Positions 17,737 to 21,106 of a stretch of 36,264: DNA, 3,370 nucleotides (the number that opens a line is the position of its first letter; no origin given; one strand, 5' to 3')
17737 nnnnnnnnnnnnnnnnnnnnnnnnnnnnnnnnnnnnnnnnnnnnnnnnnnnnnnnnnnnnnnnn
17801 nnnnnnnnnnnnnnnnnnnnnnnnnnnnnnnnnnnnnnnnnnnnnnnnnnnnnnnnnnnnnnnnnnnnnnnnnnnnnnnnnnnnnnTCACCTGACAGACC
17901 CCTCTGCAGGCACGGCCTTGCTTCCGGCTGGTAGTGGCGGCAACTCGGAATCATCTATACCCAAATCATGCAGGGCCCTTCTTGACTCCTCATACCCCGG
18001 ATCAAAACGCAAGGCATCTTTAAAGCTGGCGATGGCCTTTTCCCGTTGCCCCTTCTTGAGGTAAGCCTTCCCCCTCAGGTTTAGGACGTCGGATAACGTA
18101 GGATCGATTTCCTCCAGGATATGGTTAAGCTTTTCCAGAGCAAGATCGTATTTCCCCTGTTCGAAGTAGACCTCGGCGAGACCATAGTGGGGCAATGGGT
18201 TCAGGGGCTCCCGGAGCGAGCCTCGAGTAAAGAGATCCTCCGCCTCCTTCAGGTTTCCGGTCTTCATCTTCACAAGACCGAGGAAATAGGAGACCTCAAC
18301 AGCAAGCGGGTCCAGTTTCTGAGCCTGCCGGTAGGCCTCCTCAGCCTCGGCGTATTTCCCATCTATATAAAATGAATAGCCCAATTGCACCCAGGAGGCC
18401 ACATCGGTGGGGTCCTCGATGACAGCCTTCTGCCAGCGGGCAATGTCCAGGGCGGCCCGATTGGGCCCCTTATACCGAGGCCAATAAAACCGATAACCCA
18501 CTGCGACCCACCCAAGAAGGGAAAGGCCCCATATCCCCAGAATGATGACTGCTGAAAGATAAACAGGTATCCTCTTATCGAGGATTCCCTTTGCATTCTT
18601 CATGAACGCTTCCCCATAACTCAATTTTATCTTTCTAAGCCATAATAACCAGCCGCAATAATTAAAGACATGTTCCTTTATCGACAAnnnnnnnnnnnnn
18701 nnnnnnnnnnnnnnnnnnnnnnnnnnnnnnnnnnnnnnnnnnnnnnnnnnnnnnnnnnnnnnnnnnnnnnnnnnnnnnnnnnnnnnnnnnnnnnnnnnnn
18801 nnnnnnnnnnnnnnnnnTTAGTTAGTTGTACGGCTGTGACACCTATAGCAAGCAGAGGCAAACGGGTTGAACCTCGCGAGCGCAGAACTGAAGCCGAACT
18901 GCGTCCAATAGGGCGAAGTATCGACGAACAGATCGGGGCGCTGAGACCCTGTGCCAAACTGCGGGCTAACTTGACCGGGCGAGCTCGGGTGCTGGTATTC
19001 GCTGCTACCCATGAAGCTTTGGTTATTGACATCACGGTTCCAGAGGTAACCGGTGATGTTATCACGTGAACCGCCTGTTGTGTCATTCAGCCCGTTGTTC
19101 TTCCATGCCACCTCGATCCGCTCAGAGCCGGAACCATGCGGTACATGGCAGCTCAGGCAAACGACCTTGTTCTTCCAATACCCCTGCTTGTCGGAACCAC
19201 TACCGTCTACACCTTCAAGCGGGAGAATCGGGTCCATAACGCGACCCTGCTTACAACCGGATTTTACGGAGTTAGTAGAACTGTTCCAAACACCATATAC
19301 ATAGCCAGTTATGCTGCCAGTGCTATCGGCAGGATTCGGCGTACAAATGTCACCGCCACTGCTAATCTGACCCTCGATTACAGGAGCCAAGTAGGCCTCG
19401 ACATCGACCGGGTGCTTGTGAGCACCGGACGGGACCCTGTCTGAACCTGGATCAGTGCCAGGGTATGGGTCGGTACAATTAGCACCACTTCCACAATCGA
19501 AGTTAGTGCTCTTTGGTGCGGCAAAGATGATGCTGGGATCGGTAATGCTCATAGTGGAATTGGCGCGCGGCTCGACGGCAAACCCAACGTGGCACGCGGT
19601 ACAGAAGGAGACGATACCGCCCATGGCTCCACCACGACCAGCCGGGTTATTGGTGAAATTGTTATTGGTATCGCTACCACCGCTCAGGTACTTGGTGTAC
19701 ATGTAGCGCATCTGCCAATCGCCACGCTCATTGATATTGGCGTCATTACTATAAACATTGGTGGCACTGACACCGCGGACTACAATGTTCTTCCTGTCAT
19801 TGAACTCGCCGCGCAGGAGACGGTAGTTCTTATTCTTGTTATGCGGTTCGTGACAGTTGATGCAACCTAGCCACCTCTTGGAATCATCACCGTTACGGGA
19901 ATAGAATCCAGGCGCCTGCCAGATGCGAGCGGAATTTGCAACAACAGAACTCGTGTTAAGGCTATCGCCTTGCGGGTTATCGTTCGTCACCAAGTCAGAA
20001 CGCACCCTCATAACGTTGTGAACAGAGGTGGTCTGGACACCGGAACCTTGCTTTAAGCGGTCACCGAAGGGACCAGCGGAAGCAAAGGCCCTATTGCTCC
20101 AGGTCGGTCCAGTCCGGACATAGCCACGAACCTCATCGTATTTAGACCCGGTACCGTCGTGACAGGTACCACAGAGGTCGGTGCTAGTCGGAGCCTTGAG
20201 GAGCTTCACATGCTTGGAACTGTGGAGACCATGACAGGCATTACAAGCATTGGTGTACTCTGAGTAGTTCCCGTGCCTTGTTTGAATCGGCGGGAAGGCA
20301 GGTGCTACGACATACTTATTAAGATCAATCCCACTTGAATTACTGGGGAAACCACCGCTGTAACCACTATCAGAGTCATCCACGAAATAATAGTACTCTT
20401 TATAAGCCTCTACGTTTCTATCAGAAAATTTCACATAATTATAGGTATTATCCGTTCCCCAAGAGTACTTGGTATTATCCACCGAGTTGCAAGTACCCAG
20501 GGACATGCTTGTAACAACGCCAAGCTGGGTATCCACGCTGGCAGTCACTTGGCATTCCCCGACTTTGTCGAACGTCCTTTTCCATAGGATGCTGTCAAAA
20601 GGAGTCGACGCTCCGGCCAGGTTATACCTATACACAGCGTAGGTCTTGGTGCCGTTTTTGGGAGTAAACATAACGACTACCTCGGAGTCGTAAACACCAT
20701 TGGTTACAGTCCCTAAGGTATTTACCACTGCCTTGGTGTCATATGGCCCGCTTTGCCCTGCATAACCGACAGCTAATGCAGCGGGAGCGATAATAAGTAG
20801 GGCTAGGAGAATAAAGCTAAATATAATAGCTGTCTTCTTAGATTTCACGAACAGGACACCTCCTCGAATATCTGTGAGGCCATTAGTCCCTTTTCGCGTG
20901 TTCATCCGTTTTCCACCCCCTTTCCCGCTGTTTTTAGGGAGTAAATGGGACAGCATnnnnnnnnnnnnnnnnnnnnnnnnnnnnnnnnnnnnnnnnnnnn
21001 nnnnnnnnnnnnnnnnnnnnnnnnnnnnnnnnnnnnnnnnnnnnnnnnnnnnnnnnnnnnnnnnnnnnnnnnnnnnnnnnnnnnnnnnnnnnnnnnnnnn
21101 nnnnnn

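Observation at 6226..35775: About 30 kb devoted to ten c-type cytochromes (79 CxxCH) with no catalytic partner visible: a complete candidate electron-export island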

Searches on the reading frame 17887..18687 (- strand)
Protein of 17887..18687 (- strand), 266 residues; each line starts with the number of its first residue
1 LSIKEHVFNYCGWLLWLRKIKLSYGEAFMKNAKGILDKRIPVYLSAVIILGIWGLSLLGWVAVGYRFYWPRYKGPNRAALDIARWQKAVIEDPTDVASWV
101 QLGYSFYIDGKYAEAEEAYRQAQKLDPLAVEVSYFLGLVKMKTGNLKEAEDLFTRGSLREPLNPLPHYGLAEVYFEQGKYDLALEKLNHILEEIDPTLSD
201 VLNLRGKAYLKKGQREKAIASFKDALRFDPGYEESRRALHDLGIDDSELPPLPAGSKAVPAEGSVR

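Call 6: search_protein_families(library=pfam, proteins=[window:17887-18687:-], max_evalue=0.01)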
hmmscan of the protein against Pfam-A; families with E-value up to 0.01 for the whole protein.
window:17887-18687:- (266 aa): 24 families
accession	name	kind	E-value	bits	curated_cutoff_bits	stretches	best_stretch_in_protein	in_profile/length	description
PF07719.23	TPR_2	-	1.3e-25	87.7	27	3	200-231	2-33/34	Tetratricopeptide repeat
PF00515.34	TPR_1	-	7.9e-24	82.9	27.8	3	98-127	3-32/34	Tetratricopeptide repeat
PF13432.12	TPR_16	-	4.7e-20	72.1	32.7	3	102-155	3-56/65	Tetratricopeptide repeat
PF13181.12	TPR_8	-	4.8e-18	64.2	25.7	2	200-230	2-32/34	Tetratricopeptide repeat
PF13414.12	TPR_11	-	1.1e-17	63.8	26.8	3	103-144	1-42/42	TPR repeat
PF14559.12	TPR_19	-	8.5e-16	58.5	25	2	109-165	4-60/68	Tetratricopeptide repeat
PF13431.12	TPR_17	-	4.4e-15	55.1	24.4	1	86-117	3-34/34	Tetratricopeptide repeat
PF13424.12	TPR_12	-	7.4e-15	55.3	30.1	1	168-228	7-74/77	Tetratricopeptide repeat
PF13428.12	TPR_14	-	4.6e-14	52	23.5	1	97-137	2-42/44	Tetratricopeptide repeat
PF13176.12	TPR_7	-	3.8e-09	36.4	27.9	0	206-230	6-32/36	Tetratricopeptide repeat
PF12895.13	ANAPC3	-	4.6e-09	36.9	27.2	1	168-224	27-81/82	Anaphase-promoting complex, cyclosome, subunit 3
PF23914.1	TPR_CcmH_CycH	-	1e-08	35.6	42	1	90-196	44-153/158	Cytochrome c-type biogenesis protein H TPR domain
PF13174.12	TPR_6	-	4e-08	33.8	26.3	0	168-192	4-28/33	Tetratricopeptide repeat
PF09976.15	TPR_21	-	4.2e-07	30.3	25.5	1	160-228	109-175/193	Tetratricopeptide repeat-like domain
PF07720.18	TPR_3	-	5.7e-07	29.9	20.7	1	99-126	4-31/34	Tetratricopeptide repeat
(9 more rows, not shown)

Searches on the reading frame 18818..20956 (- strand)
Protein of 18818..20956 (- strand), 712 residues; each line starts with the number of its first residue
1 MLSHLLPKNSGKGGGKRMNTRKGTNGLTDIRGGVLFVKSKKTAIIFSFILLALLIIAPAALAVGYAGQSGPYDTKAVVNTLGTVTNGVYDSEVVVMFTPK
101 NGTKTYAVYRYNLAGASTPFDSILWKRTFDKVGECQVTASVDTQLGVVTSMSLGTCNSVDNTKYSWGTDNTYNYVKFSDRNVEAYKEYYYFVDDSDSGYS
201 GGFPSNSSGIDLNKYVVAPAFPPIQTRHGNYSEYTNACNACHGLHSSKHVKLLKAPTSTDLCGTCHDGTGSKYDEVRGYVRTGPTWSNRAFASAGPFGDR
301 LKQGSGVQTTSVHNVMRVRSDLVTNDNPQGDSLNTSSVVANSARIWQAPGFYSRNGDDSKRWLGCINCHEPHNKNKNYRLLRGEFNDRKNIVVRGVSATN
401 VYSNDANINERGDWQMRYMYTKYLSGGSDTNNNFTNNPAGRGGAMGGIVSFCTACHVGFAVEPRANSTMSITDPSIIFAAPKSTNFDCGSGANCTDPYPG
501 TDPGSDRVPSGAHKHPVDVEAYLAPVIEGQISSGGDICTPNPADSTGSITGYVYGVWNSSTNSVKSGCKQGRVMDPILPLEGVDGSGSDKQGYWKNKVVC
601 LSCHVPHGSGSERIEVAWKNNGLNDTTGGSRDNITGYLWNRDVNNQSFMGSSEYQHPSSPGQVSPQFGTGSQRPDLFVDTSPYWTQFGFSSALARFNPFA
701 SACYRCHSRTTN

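Call 5: search_protein_families(library=pfam, proteins=[window:18818-20956:-], max_evalue=0.1)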
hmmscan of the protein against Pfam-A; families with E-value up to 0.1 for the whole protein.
window:18818-20956:- (712 aa): 4 families
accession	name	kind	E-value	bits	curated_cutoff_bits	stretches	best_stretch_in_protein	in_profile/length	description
PF09699.15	Paired_CXXCH_1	-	1.5e-13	50.6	20.6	1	237-268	8-38/41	Doubled CXXCH motif (Paired_CXXCH_1)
PF14522.11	Cytochrome_C7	-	0.00014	22.1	24.8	1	228-270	5-52/67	Cytochrome c7 and related cytochrome c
PF14537.11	Cytochrom_c3_2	-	0.0038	18.1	25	0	233-267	55-79/79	Cytochrome c3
PF22113.1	Mtrc-MtrF_II-IV_dom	-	0.012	15.6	30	0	236-270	7-39/176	Outer membrane cytochrome MtrC/MtrF-like, domains II/IV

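Call 13: find_homologous_proteins(query=window:18818-20956:-, max_evalue=0.00001)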
Query window:18818-20956:- (712 aa): 51 proteins with E <= 0.00001 among 8000 candidates.
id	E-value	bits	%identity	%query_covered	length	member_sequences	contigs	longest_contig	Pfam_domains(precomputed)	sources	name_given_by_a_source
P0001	0.0e+0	1672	100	100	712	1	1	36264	PF09699.16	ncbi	-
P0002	0.0e+0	1083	71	93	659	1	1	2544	PF09699.16,PF14522.12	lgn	-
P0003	9.4e-227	773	55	94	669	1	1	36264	PF09699.16,PF14522.12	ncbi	-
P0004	2.7e-226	771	55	94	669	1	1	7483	PF09699.16,PF14522.12,PF22113.2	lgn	-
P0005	3.4e-146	507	43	96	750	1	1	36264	PF09699.16,PF14522.12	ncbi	-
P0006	1.6e-139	485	41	98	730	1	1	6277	PF09699.16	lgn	-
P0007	3.7e-133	464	44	54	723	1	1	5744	PF09699.16,PF14522.12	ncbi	-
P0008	1.0e-131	459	41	92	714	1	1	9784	PF09699.16,PF14522.12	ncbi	-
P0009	1.8e-129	451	40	90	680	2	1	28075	PF09699.16,PF14522.12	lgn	-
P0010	3.4e-124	434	43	55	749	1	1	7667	PF09699.16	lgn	-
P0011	1.0e-122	429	42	53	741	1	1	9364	PF09699.16,PF14537.12,PF14522.12,PF22113.2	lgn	-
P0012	2.2e-120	421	43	76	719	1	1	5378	PF09699.16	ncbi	-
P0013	3.7e-120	421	37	91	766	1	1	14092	PF09699.16,PF14522.12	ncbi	-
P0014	1.9e-116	408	48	51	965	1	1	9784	PF09699.16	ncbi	-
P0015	1.4e-113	399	45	59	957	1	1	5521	PF09699.16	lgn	-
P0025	4.3e-98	348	44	52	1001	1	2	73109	PF09699.16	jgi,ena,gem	-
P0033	4.2e-64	235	35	57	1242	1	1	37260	PF09699.16,PF01436.28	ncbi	-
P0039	1.1e-56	211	36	56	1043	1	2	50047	PF09699.16,PF01436.28,PF06739.18,PF14522.12,PF08450.19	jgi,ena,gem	-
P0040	1.8e-53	200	35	61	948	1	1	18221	PF09699.16,PF01436.28,PF06739.18,PF08450.19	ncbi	-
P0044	2.0e-47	180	32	81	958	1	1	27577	PF09699.16,PF14870.13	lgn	-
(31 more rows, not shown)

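Call 14: find_encoding_contigs(protein=P0001, flank=1000, max_places=3)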
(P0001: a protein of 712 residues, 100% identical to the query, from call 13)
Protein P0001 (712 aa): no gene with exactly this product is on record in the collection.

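Call 15: find_encoding_contigs(protein=P0033, flank=10000, max_places=3)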
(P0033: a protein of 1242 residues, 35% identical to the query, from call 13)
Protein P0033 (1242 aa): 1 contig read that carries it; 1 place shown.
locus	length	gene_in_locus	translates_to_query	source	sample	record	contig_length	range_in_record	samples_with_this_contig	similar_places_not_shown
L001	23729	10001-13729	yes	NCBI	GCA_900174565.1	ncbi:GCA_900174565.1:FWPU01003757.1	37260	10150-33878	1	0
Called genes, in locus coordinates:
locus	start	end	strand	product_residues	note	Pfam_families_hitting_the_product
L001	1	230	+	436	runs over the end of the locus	PF00291:PALP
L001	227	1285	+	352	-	PF00290:Trp_syntA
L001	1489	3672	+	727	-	PF14522:Cytochrome_C7 (faint), PF14537:Cytochrom_c3_2 (faint), PF09699:Paired_CXXCH_1 (weak)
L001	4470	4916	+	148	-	-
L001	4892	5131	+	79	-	-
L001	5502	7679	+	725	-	PF09699:Paired_CXXCH_1 (weak), PF14522:Cytochrome_C7 (faint)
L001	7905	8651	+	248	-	PF09976:TPR_21 (weak), PF23914:TPR_CcmH_CycH, PF12895:ANAPC3 (weak), PF13414:TPR_11, PF13432:TPR_16, PF21033:RMD1-3 (weak), PF14559:TPR_19, PF00515:TPR_1 (weak), +12 more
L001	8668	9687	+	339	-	PF25021:TEN_NHL (faint), PF13360:PQQ_2 (faint), PF01436:NHL (weak), PF01731:Arylesterase (faint), PF17170:DUF5128 (weak), PF24684:Vgb_lyase (weak), PF08450:SGL (faint), PF01436:NHL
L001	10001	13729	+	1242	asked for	PF01436:NHL (faint), PF09699:Paired_CXXCH_1 (weak)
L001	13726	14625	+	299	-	PF13174:TPR_6 (faint), PF13371:TPR_9 (faint), PF13414:TPR_11 (faint), PF13428:TPR_14 (faint), PF13432:TPR_16, PF14559:TPR_19 (weak), PF07719:TPR_2 (weak), PF14559:TPR_19, +5 more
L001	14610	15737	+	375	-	PF25021:TEN_NHL (faint), PF01436:NHL (weak), PF17170:DUF5128 (faint), PF08450:SGL (weak), PF01436:NHL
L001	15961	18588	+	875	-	PF09699:Paired_CXXCH_1 (weak)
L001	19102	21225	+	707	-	PF09699:Paired_CXXCH_1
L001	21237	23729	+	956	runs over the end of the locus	PF09699:Paired_CXXCH_1 (weak)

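Call 45: search_protein_families(library=ncbifam, proteins=[window:18818-20956:-], max_evalue=0.01)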
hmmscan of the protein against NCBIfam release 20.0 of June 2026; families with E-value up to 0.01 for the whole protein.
window:18818-20956:- (712 aa): 5 families
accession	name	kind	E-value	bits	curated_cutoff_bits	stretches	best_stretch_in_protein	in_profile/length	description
TIGR01905.1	paired_CXXCH_1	subfamily_domain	8.7e-11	41.6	25.2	1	236-268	7-38/41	doubled CXXCH domain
TIGR03508.1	decahem_SO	subfamily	7.9e-07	28.8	192.2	1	237-268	96-221/258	DmsE family decaheme c-type cytochrome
NF041028.1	decahem_GSU2203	exception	5.5e-06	25.8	325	1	227-271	117-160/317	GSU2203 family decaheme c-type cytochrome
TIGR04315.1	octaheme_Shew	subfamily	9.2e-05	21.6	375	0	376-463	4-86/440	tetrathionate reductase family octaheme c-type cytochrome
TIGR03153.1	cytochr_NrfH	equivalog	0.00026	21.1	134.2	0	226-267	93-134/138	cytochrome c nitrite reductase small subunit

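Call 55: search_protein_families(library=pfam, proteins=[P0033, P0039, P0040, P0025, P0044], max_evalue=0.001)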
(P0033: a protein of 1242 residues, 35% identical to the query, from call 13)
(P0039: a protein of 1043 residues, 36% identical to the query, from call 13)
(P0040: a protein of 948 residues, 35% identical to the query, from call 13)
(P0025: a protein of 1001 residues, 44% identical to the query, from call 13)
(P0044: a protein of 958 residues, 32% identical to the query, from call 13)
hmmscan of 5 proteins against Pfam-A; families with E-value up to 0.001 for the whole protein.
P0033 (1242 aa): 6 families
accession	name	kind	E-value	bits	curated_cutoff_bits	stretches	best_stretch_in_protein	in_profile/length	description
PF01436.27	NHL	-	6e-12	45.4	20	0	299-325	2-28/28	NHL repeat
PF09699.15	Paired_CXXCH_1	-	5.8e-10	39.1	20.6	1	629-662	7-38/41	Doubled CXXCH motif (Paired_CXXCH_1)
PF14522.11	Cytochrome_C7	-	8.2e-05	22.8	24.8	0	620-664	4-52/67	Cytochrome c7 and related cytochrome c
PF08450.18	SGL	-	0.00016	21.8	26.3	0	268-337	147-222/246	SMP-30/Gluconolactonase/LRE-like region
PF22701.2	Mala_s_1-like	-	0.00031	21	27.5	1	302-383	91-166/195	Mal s 1 allergenic protein-like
PF06739.17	SBBP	-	0.00048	20.5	20.5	0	292-315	6-29/38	Beta-propeller repeat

P0039 (1043 aa): 6 families
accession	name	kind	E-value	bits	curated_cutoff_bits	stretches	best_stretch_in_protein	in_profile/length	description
PF01436.27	NHL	-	6.8e-25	86.3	20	1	235-262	1-28/28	NHL repeat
PF09699.15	Paired_CXXCH_1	-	8.6e-13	48.2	20.6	1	483-516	7-38/41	Doubled CXXCH motif (Paired_CXXCH_1)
PF08450.18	SGL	-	1.5e-06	28.4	26.3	0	207-270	148-218/246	SMP-30/Gluconolactonase/LRE-like region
PF06739.17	SBBP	-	4.1e-06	27.1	20.5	0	196-210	15-29/38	Beta-propeller repeat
PF14522.11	Cytochrome_C7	-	1.3e-05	25.4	24.8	0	474-520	4-54/67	Cytochrome c7 and related cytochrome c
PF22113.1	Mtrc-MtrF_II-IV_dom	-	0.00012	22.1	30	0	482-518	6-39/176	Outer membrane cytochrome MtrC/MtrF-like, domains II/IV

P0040 (948 aa): 9 families
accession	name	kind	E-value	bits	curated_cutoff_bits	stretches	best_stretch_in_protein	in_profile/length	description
PF01436.27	NHL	-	4.1e-28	96.4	20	2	230-257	1-28/28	NHL repeat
PF09699.15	Paired_CXXCH_1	-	1.9e-12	47.1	20.6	1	467-500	7-38/41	Doubled CXXCH motif (Paired_CXXCH_1)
PF06739.17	SBBP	-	1.1e-09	38.5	20.5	0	220-247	4-29/38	Beta-propeller repeat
PF08450.18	SGL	-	2.5e-08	34.3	26.3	0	202-267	148-220/246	SMP-30/Gluconolactonase/LRE-like region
PF14522.11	Cytochrome_C7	-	0.00021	21.5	24.8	0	458-502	4-52/67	Cytochrome c7 and related cytochrome c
PF14537.11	Cytochrom_c3_2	-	0.00023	22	25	0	463-499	54-79/79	Cytochrome c3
PF22701.2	Mala_s_1-like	-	0.00024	21.3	27.5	0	191-258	90-157/195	Mal s 1 allergenic protein-like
PF13449.12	Phytase-like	-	0.00031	21.2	27.6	0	235-269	72-107/284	Esterase-like activity of phytase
PF22113.1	Mtrc-MtrF_II-IV_dom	-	0.00079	19.4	30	0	466-503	6-40/176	Outer membrane cytochrome MtrC/MtrF-like, domains II/IV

P0025 (1001 aa): 3 families
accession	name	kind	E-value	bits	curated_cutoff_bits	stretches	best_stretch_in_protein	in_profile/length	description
PF09699.15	Paired_CXXCH_1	-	4.4e-14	52.3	20.6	1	220-252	7-38/41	Doubled CXXCH motif (Paired_CXXCH_1)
PF14522.11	Cytochrome_C7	-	0.00032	20.9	24.8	0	217-254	10-52/67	Cytochrome c7 and related cytochrome c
PF22113.1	Mtrc-MtrF_II-IV_dom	-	0.001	19.1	30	0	220-253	7-38/176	Outer membrane cytochrome MtrC/MtrF-like, domains II/IV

P0044 (958 aa): 4 families
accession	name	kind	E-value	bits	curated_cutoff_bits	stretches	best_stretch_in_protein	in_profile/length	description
PF09699.15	Paired_CXXCH_1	-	8.6e-11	41.8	20.6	1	580-625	1-38/41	Doubled CXXCH motif (Paired_CXXCH_1)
PF14870.12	PSII_BNR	-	2.3e-10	40.6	27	0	169-232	237-302/303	Photosynthesis system II assembly factor YCF48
PF14537.11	Cytochrom_c3_2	-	4.9e-05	24.2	25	0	580-624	50-79/79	Cytochrome c3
PF14522.11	Cytochrome_C7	-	0.00014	22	24.8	0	580-628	5-53/67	Cytochrome c7 and related cytochrome c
